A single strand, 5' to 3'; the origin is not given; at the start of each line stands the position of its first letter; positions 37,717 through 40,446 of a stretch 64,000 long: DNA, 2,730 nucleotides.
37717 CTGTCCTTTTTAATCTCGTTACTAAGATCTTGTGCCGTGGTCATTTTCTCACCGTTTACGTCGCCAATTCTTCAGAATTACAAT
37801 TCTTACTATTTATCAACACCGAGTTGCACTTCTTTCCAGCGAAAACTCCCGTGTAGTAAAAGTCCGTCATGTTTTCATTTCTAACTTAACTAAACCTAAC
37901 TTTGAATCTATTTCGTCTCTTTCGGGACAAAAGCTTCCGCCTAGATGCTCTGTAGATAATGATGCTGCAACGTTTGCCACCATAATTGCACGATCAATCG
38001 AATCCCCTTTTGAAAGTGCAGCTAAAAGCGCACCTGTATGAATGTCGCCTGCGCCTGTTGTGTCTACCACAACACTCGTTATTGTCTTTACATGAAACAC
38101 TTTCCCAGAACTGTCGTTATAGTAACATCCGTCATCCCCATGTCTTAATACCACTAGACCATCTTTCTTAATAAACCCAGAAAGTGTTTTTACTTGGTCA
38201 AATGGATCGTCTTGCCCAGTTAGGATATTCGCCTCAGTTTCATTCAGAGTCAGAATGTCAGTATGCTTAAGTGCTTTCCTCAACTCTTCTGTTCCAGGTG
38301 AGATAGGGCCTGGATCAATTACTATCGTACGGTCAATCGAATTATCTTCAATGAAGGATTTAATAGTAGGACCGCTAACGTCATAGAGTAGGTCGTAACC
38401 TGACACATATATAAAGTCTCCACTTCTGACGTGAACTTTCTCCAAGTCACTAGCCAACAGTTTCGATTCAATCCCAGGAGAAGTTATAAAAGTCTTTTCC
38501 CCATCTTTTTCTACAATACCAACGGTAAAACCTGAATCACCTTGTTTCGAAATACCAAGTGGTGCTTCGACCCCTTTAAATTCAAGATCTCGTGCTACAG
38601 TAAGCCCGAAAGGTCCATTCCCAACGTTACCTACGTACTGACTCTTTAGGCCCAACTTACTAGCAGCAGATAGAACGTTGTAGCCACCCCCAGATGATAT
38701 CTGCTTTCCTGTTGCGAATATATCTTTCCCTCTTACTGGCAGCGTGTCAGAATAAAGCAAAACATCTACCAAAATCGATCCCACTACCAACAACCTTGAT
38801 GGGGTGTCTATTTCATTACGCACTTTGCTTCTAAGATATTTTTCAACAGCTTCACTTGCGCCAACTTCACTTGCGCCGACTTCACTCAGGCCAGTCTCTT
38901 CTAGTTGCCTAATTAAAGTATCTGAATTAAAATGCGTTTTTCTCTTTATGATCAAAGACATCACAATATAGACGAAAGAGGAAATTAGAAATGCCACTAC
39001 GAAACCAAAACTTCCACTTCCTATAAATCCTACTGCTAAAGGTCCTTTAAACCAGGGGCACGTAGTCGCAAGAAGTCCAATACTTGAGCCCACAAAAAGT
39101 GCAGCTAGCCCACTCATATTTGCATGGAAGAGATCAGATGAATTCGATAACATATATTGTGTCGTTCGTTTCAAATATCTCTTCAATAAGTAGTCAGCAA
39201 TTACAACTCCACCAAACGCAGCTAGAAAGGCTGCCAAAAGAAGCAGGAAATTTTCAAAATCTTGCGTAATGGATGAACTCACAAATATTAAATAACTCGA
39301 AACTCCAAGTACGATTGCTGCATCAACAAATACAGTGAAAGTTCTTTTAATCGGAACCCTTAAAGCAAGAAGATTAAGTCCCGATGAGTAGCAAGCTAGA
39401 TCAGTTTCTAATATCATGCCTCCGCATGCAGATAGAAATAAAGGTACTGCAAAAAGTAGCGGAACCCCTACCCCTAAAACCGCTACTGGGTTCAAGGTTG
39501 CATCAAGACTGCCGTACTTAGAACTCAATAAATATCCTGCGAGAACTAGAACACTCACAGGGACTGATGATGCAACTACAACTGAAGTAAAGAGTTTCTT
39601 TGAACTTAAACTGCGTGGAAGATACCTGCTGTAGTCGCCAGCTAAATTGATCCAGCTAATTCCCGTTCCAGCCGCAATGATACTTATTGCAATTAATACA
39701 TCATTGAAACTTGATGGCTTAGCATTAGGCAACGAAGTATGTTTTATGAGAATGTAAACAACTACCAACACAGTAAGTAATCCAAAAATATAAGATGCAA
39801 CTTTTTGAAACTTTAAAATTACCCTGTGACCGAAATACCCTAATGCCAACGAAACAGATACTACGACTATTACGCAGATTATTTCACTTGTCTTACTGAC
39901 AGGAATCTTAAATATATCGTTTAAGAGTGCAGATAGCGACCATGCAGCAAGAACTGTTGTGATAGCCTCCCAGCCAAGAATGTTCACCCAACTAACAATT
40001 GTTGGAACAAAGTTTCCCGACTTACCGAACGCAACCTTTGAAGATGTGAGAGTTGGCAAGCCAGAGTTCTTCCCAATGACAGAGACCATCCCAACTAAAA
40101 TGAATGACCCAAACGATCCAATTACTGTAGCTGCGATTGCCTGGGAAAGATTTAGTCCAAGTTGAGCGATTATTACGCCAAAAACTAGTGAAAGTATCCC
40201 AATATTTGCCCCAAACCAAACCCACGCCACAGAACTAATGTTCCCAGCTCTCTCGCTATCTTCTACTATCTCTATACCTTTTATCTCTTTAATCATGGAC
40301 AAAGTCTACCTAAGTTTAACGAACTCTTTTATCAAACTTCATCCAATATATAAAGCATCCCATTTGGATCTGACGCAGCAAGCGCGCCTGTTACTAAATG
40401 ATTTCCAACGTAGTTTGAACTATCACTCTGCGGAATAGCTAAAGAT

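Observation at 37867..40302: Single polypeptide fusing an NCS1-type permease to a PfkB kinase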

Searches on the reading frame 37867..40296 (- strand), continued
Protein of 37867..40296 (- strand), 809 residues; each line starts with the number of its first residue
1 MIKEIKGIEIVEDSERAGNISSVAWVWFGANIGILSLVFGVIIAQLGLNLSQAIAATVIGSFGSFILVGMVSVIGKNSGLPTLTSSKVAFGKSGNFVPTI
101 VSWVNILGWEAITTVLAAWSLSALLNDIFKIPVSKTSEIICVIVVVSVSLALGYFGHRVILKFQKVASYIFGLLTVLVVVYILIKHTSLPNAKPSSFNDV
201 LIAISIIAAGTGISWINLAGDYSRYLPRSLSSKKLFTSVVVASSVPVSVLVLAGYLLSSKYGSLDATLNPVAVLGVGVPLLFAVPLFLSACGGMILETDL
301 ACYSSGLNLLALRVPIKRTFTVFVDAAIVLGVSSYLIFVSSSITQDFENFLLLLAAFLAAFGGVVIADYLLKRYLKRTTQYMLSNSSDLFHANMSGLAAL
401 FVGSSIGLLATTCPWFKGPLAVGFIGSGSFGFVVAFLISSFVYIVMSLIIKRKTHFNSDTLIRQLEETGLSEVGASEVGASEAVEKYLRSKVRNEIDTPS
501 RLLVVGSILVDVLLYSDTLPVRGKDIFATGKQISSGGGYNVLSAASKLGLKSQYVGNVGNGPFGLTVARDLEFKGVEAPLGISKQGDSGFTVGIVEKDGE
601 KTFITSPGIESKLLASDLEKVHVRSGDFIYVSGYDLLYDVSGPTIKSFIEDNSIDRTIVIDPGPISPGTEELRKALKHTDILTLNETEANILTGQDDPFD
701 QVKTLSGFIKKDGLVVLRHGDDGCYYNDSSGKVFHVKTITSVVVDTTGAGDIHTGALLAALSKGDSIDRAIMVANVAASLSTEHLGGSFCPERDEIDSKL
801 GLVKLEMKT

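Call 101: search_protein_families(library=pfam, proteins=[P0325, P0344, P0349, P0385, P0400, P0272, P0313])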
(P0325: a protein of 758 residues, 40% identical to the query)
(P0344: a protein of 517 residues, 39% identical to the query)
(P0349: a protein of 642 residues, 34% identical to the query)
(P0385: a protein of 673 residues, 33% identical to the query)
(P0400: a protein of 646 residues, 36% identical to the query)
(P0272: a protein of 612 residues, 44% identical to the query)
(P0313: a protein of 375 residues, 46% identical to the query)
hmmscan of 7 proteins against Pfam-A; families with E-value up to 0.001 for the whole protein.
P0325 (758 aa): 3 families
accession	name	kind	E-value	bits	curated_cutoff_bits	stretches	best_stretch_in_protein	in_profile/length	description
PF03747.19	ADP_ribosyl_GH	-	9.8e-58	196.5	26.2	1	37-353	1-285/287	ADP-ribosylglycohydrolase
PF00294.29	PfkB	-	2.6e-36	126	25.8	1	409-717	3-297/302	pfkB family carbohydrate kinase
PF08543.17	Phos_pyr_kin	-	1.5e-05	24.9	27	1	581-702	104-224/246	Phosphomethylpyrimidine kinase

P0344 (517 aa): 2 families
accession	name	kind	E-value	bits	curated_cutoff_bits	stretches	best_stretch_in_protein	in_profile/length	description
PF00294.29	PfkB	-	2.1e-37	129.5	25.8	1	207-497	4-297/302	pfkB family carbohydrate kinase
PF03747.19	ADP_ribosyl_GH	-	1.7e-17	64.5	26.2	1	2-135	160-286/287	ADP-ribosylglycohydrolase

P0349 (642 aa): 2 families
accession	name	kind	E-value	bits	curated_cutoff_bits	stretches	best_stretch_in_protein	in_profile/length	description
PF03747.19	ADP_ribosyl_GH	-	1.6e-57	195.8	26.2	1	10-306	1-285/287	ADP-ribosylglycohydrolase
PF00294.29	PfkB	-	1.1e-41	143.6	25.8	1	348-630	5-297/302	pfkB family carbohydrate kinase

P0385 (673 aa): 2 families
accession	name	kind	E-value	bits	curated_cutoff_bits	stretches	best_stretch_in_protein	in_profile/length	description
PF03747.19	ADP_ribosyl_GH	-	7.2e-64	216.6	26.2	1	9-305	1-286/287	ADP-ribosylglycohydrolase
PF00294.29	PfkB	-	1.7e-37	129.8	25.8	1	346-640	5-297/302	pfkB family carbohydrate kinase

P0400 (646 aa): 2 families
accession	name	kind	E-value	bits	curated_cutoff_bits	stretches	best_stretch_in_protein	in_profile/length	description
PF03747.19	ADP_ribosyl_GH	-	3.1e-56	191.6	26.2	1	10-292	1-286/287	ADP-ribosylglycohydrolase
PF00294.29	PfkB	-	4e-44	151.6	25.8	1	352-635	4-298/302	pfkB family carbohydrate kinase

P0272 (612 aa): 2 families
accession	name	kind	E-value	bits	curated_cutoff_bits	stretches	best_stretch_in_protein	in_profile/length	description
PF00294.29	PfkB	-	1e-39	137.2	25.8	1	295-586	3-296/302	pfkB family carbohydrate kinase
PF02133.21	Transp_cyt_pur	-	1.8e-26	93.4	23.5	1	5-237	182-420/440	Permease for cytosine/purines, uracil, thiamine, allantoin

P0313 (375 aa): 1 family
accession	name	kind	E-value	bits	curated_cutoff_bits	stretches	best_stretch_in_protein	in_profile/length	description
PF00294.29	PfkB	-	1.4e-34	120.3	25.8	1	13-362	3-298/302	pfkB family carbohydrate kinase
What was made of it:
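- ARH-PfkB fusion proteins exist (call 101).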

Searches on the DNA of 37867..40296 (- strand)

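Call 17: search_rna_families(sources=[L008, L010, L012], threshold=gathering, show_alignments=2)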
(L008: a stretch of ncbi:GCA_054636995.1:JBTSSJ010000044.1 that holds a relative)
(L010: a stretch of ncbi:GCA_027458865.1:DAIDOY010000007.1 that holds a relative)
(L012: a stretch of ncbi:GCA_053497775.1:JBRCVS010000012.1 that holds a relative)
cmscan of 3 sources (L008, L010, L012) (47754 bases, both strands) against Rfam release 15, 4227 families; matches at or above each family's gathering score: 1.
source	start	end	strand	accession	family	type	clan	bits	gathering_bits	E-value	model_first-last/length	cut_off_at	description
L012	11330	11454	+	RF00174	Cobalamin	Cis-reg; riboswitch;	CL00101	84.1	31.5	2.2e-19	45-169/189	no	Cobalamin riboswitch aptamer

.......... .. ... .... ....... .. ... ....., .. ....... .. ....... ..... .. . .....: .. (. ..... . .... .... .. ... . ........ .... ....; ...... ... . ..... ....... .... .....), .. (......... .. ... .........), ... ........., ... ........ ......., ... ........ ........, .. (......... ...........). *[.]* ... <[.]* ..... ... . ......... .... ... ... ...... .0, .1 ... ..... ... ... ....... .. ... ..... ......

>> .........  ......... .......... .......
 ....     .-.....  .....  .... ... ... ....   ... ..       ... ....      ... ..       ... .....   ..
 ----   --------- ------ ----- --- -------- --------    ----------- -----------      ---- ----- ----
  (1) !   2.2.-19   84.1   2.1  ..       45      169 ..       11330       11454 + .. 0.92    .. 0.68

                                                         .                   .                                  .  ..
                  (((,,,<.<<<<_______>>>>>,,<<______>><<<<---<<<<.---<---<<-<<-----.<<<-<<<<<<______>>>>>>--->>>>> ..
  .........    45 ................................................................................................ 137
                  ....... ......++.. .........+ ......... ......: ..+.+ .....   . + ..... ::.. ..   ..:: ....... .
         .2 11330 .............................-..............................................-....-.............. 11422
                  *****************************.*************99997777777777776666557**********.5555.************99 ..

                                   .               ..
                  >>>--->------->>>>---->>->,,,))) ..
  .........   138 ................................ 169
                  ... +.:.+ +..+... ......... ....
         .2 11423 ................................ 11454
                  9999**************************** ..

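Call 34: search_rna_families(sources=[L014, L015, L016, L017, L018, L019, L020, L021], threshold=gathering)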
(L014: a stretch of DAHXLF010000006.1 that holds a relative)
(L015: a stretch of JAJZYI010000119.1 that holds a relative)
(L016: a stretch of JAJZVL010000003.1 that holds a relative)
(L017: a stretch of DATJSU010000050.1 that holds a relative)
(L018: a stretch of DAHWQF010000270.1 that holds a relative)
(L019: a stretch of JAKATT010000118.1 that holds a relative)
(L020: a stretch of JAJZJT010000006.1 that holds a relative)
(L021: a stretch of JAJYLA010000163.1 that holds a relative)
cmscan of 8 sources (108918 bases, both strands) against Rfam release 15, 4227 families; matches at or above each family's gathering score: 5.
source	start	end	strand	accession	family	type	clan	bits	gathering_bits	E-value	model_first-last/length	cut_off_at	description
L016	9752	9919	-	RF00174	Cobalamin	Cis-reg; riboswitch;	CL00101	90.3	31.5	8.2e-21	1-189/189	no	Cobalamin riboswitch aptamer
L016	13337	13461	+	RF00174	Cobalamin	Cis-reg; riboswitch;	CL00101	89.5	31.5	1.4e-20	45-169/189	no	Cobalamin riboswitch aptamer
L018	906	1098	-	RF00174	Cobalamin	Cis-reg; riboswitch;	CL00101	86.2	31.5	1.3e-19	1-189/189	no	Cobalamin riboswitch aptamer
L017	9546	9699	+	RF01482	AdoCbl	Cis-reg; riboswitch;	CL00101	51.7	50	2.3e-06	1-149/149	no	AdoCbl (Cobalamin/B12) riboswitch aptamer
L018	4991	5171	+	RF00174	Cobalamin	Cis-reg; riboswitch;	CL00101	37.2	31.5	1.3e-05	1-189/189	no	Cobalamin riboswitch aptamer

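Call 37: search_rna_families(source=L017, start=9300, end=10100, threshold=evalue, max_evalue=0.01, show_alignments=1)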
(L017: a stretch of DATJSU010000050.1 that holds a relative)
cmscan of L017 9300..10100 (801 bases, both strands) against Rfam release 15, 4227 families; matches with E-value up to 0.01: 1.
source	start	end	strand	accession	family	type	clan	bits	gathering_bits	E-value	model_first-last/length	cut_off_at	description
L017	9546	9699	+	RF01482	AdoCbl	Cis-reg; riboswitch;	CL00101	51.7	50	1.7e-08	1-149/149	no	AdoCbl (Cobalamin/B12) riboswitch aptamer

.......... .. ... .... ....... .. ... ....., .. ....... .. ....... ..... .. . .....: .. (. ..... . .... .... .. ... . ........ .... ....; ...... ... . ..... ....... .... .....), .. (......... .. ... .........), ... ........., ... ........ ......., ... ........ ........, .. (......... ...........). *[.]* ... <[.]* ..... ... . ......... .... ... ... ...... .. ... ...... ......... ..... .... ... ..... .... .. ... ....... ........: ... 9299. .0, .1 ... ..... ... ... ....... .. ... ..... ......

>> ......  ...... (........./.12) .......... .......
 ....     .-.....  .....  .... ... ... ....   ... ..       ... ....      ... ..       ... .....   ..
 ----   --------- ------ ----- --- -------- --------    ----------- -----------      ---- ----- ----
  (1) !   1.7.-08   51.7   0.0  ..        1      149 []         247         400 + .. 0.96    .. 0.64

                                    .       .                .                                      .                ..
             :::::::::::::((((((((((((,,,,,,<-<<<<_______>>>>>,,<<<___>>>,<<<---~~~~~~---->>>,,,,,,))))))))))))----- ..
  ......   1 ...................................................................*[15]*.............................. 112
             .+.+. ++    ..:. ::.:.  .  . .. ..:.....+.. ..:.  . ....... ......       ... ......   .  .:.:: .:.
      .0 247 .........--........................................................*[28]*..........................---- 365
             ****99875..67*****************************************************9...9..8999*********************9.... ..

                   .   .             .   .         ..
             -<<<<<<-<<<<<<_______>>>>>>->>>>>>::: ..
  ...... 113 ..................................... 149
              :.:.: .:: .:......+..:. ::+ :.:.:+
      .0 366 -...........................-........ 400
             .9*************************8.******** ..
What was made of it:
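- An AdoCbl riboswitch (RF01482, 51.7 bits) lies upstream of the fusion in L017 (calls 34, 37).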

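Call 38: search_rna_families(sources=[L022, L023, L024, L025, L026, L027, L028, L029, L030, L031, L032, L033], threshold=gathering)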
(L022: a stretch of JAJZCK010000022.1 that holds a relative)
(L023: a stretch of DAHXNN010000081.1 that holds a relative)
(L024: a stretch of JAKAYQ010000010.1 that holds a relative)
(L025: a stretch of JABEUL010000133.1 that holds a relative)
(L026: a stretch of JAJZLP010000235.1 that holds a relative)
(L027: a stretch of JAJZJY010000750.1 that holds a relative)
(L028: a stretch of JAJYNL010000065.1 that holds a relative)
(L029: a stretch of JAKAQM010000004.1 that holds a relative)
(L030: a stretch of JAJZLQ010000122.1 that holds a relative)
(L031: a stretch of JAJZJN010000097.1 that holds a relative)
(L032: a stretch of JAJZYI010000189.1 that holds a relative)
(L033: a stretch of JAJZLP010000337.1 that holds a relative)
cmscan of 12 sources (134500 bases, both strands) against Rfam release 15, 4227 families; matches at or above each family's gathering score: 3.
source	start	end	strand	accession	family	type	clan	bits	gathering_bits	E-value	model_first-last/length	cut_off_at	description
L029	13268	13453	+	RF00174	Cobalamin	Cis-reg; riboswitch;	CL00101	86.7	31.5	1.1e-19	1-189/189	no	Cobalamin riboswitch aptamer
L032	6650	6775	+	RF00174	Cobalamin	Cis-reg; riboswitch;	CL00101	51.9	31.5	1e-09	1-131/189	3'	Cobalamin riboswitch aptamer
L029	9754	9919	-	RF00174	Cobalamin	Cis-reg; riboswitch;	CL00101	39.9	31.5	2.7e-06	1-189/189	no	Cobalamin riboswitch aptamer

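Call 39: search_rna_families(sources=[L035, L036, L037, L038, L043, L049, L050, L051, L052], threshold=gathering)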
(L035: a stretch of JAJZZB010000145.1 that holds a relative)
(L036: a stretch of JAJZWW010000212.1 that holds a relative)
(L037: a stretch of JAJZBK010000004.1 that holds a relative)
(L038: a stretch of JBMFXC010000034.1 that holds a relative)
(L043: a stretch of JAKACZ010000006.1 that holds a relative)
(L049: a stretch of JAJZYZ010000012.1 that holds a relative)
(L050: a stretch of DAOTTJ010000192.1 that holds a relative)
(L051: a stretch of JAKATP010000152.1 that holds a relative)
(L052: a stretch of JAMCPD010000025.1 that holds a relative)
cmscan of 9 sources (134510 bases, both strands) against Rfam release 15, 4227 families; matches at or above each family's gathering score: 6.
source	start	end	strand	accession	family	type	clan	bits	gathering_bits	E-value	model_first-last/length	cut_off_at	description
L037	8672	8795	+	RF00174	Cobalamin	Cis-reg; riboswitch;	CL00101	89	31.5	2.5e-20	45-169/189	no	Cobalamin riboswitch aptamer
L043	3597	3750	+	RF00174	Cobalamin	Cis-reg; riboswitch;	CL00101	84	31.5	6.8e-19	1-189/189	no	Cobalamin riboswitch aptamer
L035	2408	2532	+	RF00174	Cobalamin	Cis-reg; riboswitch;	CL00101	81.9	31.5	2.7e-18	45-169/189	no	Cobalamin riboswitch aptamer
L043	8568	8730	+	RF00174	Cobalamin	Cis-reg; riboswitch;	CL00101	78.4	31.5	2.7e-17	1-189/189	no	Cobalamin riboswitch aptamer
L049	20968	21131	-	RF00174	Cobalamin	Cis-reg; riboswitch;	CL00101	77.3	31.5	5.3e-17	1-189/189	no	Cobalamin riboswitch aptamer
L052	20279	20350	-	RF00005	tRNA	Gene; tRNA;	CL00001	66.1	29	7.7e-12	1-71/71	no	tRNA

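Call 52: search_rna_families(sources=[L039, L040, L041, L042, L044, L045, L046, L047, L048], threshold=gathering)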
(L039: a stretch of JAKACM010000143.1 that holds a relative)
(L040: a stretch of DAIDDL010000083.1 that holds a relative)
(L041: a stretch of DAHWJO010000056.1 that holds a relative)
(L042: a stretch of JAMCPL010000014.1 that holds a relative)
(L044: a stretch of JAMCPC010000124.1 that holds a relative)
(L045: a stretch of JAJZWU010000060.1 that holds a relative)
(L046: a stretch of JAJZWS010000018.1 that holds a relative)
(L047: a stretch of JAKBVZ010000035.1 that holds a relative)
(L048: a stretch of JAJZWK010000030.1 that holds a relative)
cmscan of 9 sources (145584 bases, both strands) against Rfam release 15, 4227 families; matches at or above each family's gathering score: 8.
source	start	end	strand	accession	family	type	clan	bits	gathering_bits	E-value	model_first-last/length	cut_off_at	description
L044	8113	8464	-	RF00023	tmRNA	Gene;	CL00001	163.8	47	1.9e-64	1-374/374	no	transfer-messenger RNA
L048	6242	6425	+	RF00174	Cobalamin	Cis-reg; riboswitch;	CL00101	109.3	31.5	4.1e-26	1-189/189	no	Cobalamin riboswitch aptamer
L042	9536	9716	+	RF00174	Cobalamin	Cis-reg; riboswitch;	CL00101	106.2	31.5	3.1e-25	1-189/189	no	Cobalamin riboswitch aptamer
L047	9535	9716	+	RF00174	Cobalamin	Cis-reg; riboswitch;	CL00101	105.3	31.5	5.7e-25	1-189/189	no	Cobalamin riboswitch aptamer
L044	97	294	+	RF00174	Cobalamin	Cis-reg; riboswitch;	CL00101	104.7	31.5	8.7e-25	1-189/189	no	Cobalamin riboswitch aptamer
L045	1424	1627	+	RF00174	Cobalamin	Cis-reg; riboswitch;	CL00101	100.3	31.5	1.5e-23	1-189/189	no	Cobalamin riboswitch aptamer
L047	20201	20273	-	RF00005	tRNA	Gene; tRNA;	CL00001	71.8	29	2.2e-13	1-71/71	no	tRNA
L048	14392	14502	-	RF00023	tmRNA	Gene;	CL00001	50.8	47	1e-16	260-374/374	5'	transfer-messenger RNA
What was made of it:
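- On Cobalamin (B12) riboswitch regulon: Orthologues and close relatives: met in L017, L042, L043, L044, L045, L047 and L048 (calls 34, 37, 39, 52).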
